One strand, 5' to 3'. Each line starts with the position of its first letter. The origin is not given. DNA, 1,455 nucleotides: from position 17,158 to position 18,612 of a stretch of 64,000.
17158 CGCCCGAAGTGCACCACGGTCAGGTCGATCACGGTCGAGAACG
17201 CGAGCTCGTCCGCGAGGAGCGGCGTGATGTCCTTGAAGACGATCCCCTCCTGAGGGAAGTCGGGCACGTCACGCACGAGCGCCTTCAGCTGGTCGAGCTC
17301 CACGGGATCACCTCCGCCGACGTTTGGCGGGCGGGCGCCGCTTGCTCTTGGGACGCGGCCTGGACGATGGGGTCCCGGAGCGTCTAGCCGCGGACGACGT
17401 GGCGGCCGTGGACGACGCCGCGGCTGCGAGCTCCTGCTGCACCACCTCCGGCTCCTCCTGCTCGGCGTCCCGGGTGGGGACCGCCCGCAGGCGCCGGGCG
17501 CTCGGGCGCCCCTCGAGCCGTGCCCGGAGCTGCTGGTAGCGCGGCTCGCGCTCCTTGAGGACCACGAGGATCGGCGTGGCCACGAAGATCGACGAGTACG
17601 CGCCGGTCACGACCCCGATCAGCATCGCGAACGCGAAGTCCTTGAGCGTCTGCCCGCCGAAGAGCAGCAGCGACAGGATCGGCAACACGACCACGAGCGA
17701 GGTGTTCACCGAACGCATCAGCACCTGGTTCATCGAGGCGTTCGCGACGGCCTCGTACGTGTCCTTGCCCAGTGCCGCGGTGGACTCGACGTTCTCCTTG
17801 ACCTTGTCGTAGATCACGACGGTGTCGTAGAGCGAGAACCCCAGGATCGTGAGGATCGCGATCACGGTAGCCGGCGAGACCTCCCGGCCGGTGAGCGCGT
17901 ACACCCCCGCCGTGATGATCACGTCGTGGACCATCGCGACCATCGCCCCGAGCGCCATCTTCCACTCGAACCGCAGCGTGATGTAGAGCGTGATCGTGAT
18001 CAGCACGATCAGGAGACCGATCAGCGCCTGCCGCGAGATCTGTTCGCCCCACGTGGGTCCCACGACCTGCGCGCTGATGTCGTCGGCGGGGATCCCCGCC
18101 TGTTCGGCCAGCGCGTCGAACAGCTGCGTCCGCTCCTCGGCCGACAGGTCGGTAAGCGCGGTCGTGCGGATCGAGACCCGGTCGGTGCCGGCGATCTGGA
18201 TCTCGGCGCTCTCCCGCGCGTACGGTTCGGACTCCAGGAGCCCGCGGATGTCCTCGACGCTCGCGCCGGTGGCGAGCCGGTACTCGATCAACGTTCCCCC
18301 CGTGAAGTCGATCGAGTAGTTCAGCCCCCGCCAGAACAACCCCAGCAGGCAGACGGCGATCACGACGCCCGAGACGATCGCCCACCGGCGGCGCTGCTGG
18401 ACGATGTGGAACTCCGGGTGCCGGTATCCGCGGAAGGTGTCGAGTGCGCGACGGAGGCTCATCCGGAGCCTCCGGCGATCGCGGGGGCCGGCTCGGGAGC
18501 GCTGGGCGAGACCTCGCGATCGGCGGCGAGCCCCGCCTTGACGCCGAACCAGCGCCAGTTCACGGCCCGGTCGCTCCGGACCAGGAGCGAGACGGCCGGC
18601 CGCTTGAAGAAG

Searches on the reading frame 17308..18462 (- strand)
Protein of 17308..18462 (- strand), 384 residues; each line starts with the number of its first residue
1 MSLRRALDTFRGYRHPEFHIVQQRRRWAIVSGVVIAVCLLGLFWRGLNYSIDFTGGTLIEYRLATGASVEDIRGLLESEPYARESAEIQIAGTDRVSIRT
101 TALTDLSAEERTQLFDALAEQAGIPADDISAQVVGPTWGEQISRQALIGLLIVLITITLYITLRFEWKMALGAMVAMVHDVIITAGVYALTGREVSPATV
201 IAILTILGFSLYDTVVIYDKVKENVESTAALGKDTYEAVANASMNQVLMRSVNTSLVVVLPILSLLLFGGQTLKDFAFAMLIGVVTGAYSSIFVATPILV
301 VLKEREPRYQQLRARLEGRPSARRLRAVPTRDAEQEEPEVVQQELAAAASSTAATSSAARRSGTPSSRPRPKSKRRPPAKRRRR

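Call 3: search_protein_families(library=pfam, proteins=[window:17308-18462:-], max_evalue=0.01)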
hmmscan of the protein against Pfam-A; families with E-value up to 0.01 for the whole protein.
window:17308-18462:- (384 aa): 2 families
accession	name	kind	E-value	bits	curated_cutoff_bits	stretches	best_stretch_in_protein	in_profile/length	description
PF02355.23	SecD_SecF_C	-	4.1e-63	212.7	20.5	1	125-304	12-188/189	Protein export membrane protein SecD/SecF, C-terminal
PF07549.19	Sec_GG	-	6.7e-07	29.1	20.3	1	45-64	6-25/28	SecD/SecF GG Motif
